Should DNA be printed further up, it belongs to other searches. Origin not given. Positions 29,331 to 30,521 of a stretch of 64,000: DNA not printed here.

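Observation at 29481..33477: Candidate pathway for an opine-like phospho-substituent (e.g. N-carboxyethyl-ethanolamine phosphate) on a surface glycan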

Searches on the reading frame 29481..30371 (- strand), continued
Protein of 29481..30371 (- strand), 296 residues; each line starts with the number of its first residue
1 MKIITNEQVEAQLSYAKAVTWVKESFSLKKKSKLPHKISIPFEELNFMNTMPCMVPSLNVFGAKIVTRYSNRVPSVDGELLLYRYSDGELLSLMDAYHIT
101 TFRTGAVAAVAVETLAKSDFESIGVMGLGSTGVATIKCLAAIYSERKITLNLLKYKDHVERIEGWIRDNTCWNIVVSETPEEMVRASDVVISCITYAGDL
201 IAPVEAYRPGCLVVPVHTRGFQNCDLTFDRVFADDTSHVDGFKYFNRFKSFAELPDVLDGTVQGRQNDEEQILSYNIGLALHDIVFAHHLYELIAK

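Call 63: search_protein_families(library=ncbifam, proteins=[L040:8903-9979:+, L040:11073-12212:+, L002:8961-10316:-, L051:8166-10001:+, L064:2714-3814:+], max_evalue=0.00001)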
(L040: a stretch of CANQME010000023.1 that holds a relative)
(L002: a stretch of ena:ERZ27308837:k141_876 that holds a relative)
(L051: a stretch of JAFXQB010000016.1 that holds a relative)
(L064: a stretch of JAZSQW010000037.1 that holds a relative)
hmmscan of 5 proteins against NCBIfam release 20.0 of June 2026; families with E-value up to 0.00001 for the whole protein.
L040:8903-9979:+ (358 aa): 10 families
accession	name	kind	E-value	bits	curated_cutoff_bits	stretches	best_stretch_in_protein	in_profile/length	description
TIGR03301.1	PhnW-AepZ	equivalog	1.8e-44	152.6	360.8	1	4-351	3-354/355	2-aminoethylphosphonate aminotransferase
NF045640.1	AspGlyoxATaseBhcA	equivalog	1.6e-43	149.1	650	1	4-338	8-350/395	L-aspartate--glyoxylate aminotransferase BhcA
TIGR02326.1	transamin_PhnW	equivalog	1.5e-33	116.4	400.8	1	4-350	7-358/363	2-aminoethylphosphonate--pyruvate transaminase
NF010006.0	PRK13479.1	equivalog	2.4e-32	112.5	296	1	5-351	10-360/369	2-aminoethylphosphonate--pyruvate transaminase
NF046070.1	PyrdoxPyrvTramin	equivalog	5.9e-27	94.5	600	1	2-338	7-349/369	pyridoxamine--pyruvate transaminase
TIGR01364.1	serC_1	equivalog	3.8e-11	42.5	443.6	1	27-262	39-263/358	phosphoserine transaminase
NF003764.0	PRK05355.1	equivalog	4.6e-10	39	253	1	26-259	41-259/357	3-phosphoserine/phosphohydroxythreonine transaminase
NF002841.0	PRK03080.1-2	equivalog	8.2e-09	34.9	477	1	47-272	62-285/389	phosphoserine transaminase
TIGR01366.1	serC_3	equivalog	8.9e-09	35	401.65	1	134-269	137-271/361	phosphoserine transaminase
TIGR04343.1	egtE_PLP_lyase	equivalog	2.3e-07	30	400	1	53-278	72-290/370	ergothioneine biosynthesis PLP-dependent enzyme EgtE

L040:11073-12212:+ (379 aa): 1 family
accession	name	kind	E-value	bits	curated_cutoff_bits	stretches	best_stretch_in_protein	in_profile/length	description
NF000942.0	PRK00094.1-4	subfamily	2.3e-06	27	257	1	7-105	2-101/334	NAD(P)H-dependent glycerol-3-phosphate dehydrogenase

L002:8961-10316:- (451 aa): 16 families
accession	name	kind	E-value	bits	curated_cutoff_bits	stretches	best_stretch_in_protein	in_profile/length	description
TIGR01518.1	g3p_cytidyltrns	equivalog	4.8e-33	113.9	165.4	1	4-124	1-122/125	glycerol-3-phosphate cytidylyltransferase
NF041392.1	XylDh_Gfo6_Halo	equivalog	1.3e-18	66.9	350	1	155-390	42-292/350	D-xylose 1-dehydrogenase Gfo6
TIGR04380.1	myo_inos_iolG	equivalog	5.4e-18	65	355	1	131-275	2-149/330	inositol 2-dehydrogenase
TIGR00125.1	cyt_tran_rel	domain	2e-16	59.9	27.7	1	4-62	2-58/65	adenylyltransferase/cytidyltransferase family protein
NF040723.1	UDP-GlcNAcDh_Arch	equivalog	2.1e-16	60.4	450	1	132-276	2-146/302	UDP-N-acetylglucosamine 3-dehydrogenase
TIGR02199.1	rfaE_dom_II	equivalog_domain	3e-15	56.3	181.5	1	2-98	12-108/144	D-glycero-beta-D-manno-heptose 1-phosphate adenylyltransferase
NF001985.0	PRK00777.1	subfamily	5.4e-13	49.3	104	1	1-63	4-65/157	pantetheine-phosphate adenylyltransferase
NF008454.0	PRK11316.1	equivalog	1.2e-12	47.3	521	1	2-121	341-465/475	bifunctional D-glycero-beta-D-manno-heptose-7-phosphate kinase/D-glycero-beta-D-manno-heptose 1-phosphate adenylyltransferase HldE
NF058561.1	BT_2158_fam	equivalog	2.3e-11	43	750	1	127-277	35-183/487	glycoside 3-dehydrogenase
NF008607.0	PRK11579.1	subfamily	5.9e-11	42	330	1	151-369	26-245/346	oxidoreductase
NF052479.1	LevoglcsnDh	equivalog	6.7e-10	38.2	650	1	164-278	45-161/386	levoglucosan dehydrogenase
NF007574.0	PRK10206.1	equivalog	7.2e-10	38.4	352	1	165-316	38-189/345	oxidoreductase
NF002250.0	PRK01170.1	subfamily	3.8e-08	33.2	489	1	4-48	3-47/322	bifunctional pantetheine-phosphate adenylyltransferase/NTP phosphatase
NF052679.1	InsChiInosDhIolG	equivalog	4.7e-07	29.2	540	1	131-235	3-111/343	bifunctional inositol 2-dehydrogenase/D-chiro-inositol 1-dehydrogenase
NF005518.0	PRK07143.1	equivalog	1.1e-06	28.3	232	1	2-96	16-119/281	hypothetical protein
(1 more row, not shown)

L051:8166-10001:+ (611 aa): 22 families
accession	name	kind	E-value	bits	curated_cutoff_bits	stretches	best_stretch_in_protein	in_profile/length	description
TIGR03301.1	PhnW-AepZ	equivalog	1.1e-113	380.3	360.8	1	251-605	1-355/355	2-aminoethylphosphonate aminotransferase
TIGR02326.1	transamin_PhnW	equivalog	9.9e-95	317.7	400.8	1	249-606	3-361/363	2-aminoethylphosphonate--pyruvate transaminase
NF010006.0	PRK13479.1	equivalog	3.2e-94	316.1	296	1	248-609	4-365/369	2-aminoethylphosphonate--pyruvate transaminase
NF046070.1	PyrdoxPyrvTramin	equivalog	2.4e-25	89.1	600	1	253-587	9-345/369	pyridoxamine--pyruvate transaminase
NF045640.1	AspGlyoxATaseBhcA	equivalog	1.2e-23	83.7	650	1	252-589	7-348/395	L-aspartate--glyoxylate aminotransferase BhcA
TIGR03992.1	Arch_glmU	subfamily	4.8e-11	42.2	292.1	1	4-223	2-216/393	bifunctional sugar-1-phosphate nucleotidylyltransferase/acetyltransferase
NF041135.1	IPPtranDIPPsyn_Thcocales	equivalog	7.2e-11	41.7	580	1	4-235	2-218/419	bifunctional L-myo-inositol-1-phosphate cytidylyltransferase/CDP-L-myo-inositol myo-inositolphosphotransferase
TIGR01977.1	am_tr_V_EF2568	hypoth_equivalog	1.1e-09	37.9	377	1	339-457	102-219/376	cysteine desulfurase family protein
TIGR01979.1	sufS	subfamily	4.7e-09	35.6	475.1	1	343-500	128-286/403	SufS family cysteine desulfurase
NF041173.1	Sug_nt_acttase_Thmprot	equivalog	9.4e-09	34.7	600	1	4-235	2-228/405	bifunctional sugar-1-phosphate nucleotidylyltransferase/acetyltransferase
NF041313.1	UDPGP_AglF_Halo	equivalog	8.3e-08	32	400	1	4-61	2-59/234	UTP--glucose-1-phosphate uridylyltransferase AglF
NF045761.1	NAMPUrTaseMurU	equivalog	1.1e-07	32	250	1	4-60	2-58/226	N-acetylmuramate alpha-1-phosphate uridylyltransferase MurU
TIGR01364.1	serC_1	equivalog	1.3e-07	30.8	443.6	1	270-501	33-251/358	phosphoserine transaminase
NF002806.0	PRK02948.1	subfamily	7.5e-07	28.5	304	1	348-451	112-213/381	IscS subfamily cysteine desulfurase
TIGR03402.1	FeS_nifS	equivalog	1e-06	27.8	530.75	1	304-452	62-212/379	cysteine desulfurase NifS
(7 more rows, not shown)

L064:2714-3814:+ (366 aa): 13 families
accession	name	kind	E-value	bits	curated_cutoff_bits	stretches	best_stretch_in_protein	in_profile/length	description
TIGR03301.1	PhnW-AepZ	equivalog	1.7e-45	156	360.8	1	9-352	6-352/355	2-aminoethylphosphonate aminotransferase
NF045640.1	AspGlyoxATaseBhcA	equivalog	2.8e-44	151.6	650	1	2-342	4-351/395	L-aspartate--glyoxylate aminotransferase BhcA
NF010006.0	PRK13479.1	equivalog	2.8e-33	115.6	296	1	9-285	12-288/369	2-aminoethylphosphonate--pyruvate transaminase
TIGR02326.1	transamin_PhnW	equivalog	7.1e-32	110.9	400.8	1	9-353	10-358/363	2-aminoethylphosphonate--pyruvate transaminase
NF046070.1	PyrdoxPyrvTramin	equivalog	2.7e-31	108.7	600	1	8-340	11-348/369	pyridoxamine--pyruvate transaminase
NF003764.0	PRK05355.1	equivalog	2.2e-15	56.5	253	1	28-272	41-269/357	3-phosphoserine/phosphohydroxythreonine transaminase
TIGR01364.1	serC_1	equivalog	8.7e-15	54.4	443.6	1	29-271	39-269/358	phosphoserine transaminase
TIGR01977.1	am_tr_V_EF2568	hypoth_equivalog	1.6e-08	34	377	1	38-206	47-216/376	cysteine desulfurase family protein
TIGR01366.1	serC_3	equivalog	4e-08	32.8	401.65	1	123-356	124-359/361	phosphoserine transaminase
NF006095.0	PRK08247.1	equivalog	7.4e-07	28.3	585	0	53-189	67-198/369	methionine biosynthesis PLP-dependent protein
NF005263.0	PRK06767.1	equivalog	1.8e-06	27.2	617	1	61-189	83-207/392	methionine gamma-lyase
TIGR01979.1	sufS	subfamily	2.2e-06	26.8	475.1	1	43-211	70-242/403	SufS family cysteine desulfurase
NF005810.0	PRK07671.1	equivalog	3.8e-06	26.2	594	1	14-189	31-195/377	bifunctional cystathionine gamma-lyase/homocysteine desulfhydrase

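Call 81: search_protein_families(library=pfam, proteins=[L068:10893-11705:+, L072:8878-9921:+, L072:10936-11754:+, L059:10941-12059:+, L017:6611-7645:-, L008:10985-11533:+], max_evalue=0.001)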
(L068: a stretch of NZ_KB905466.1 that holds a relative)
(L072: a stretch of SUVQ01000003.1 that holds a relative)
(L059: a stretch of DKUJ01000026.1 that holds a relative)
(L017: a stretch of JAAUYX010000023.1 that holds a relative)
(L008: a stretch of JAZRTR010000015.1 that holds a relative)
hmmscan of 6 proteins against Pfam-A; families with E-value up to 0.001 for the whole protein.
L068:10893-11705:+ (271 aa): 1 family
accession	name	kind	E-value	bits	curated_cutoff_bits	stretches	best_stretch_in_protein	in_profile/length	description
PF04991.19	LicD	-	2.7e-44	152.4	22.6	2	43-175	1-137/227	LicD family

L072:8878-9921:+ (347 aa): 4 families
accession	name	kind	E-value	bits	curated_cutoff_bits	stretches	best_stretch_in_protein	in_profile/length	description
PF02317.23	Octopine_DH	-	3.4e-32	112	30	1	184-336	2-146/150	NAD/NADP octopine/nopaline dehydrogenase, alpha-helical domain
PF02558.23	ApbA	-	0.00016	21.7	22.2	1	9-104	2-98/150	Ketopantoate reductase PanE/ApbA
PF01210.29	NAD_Gly3P_dh_N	-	0.00026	21.4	23.1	1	9-102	3-99/158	NAD-dependent glycerol-3-phosphate dehydrogenase N-terminus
PF02153.23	PDH_N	-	0.00091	19.2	26.5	0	67-100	40-73/154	Prephenate dehydrogenase, nucleotide-binding domain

L072:10936-11754:+ (272 aa): 1 family
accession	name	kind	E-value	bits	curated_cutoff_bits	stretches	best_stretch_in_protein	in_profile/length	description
PF04991.19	LicD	-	3.1e-38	132.6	22.6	1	24-128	1-106/227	LicD family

L059:10941-12059:+ (372 aa): 3 families
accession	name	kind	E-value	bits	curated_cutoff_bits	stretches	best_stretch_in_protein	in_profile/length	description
PF02317.23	Octopine_DH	-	8.9e-27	94.4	30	1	182-338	3-150/150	NAD/NADP octopine/nopaline dehydrogenase, alpha-helical domain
PF02558.23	ApbA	-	3.6e-08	33.6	22.2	1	7-105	1-99/150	Ketopantoate reductase PanE/ApbA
PF01210.29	NAD_Gly3P_dh_N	-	0.00036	21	23.1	1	7-102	2-99/158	NAD-dependent glycerol-3-phosphate dehydrogenase N-terminus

L017:6611-7645:- (344 aa): 1 family
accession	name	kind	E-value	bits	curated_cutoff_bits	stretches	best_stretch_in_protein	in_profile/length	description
PF02317.23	Octopine_DH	-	4.2e-29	101.9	30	1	163-317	2-149/150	NAD/NADP octopine/nopaline dehydrogenase, alpha-helical domain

L008:10985-11533:+ (182 aa): 1 family
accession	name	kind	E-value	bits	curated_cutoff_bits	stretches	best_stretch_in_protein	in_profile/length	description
PF02317.23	Octopine_DH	-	9.7e-25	87.8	30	1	20-174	3-147/150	NAD/NADP octopine/nopaline dehydrogenase, alpha-helical domain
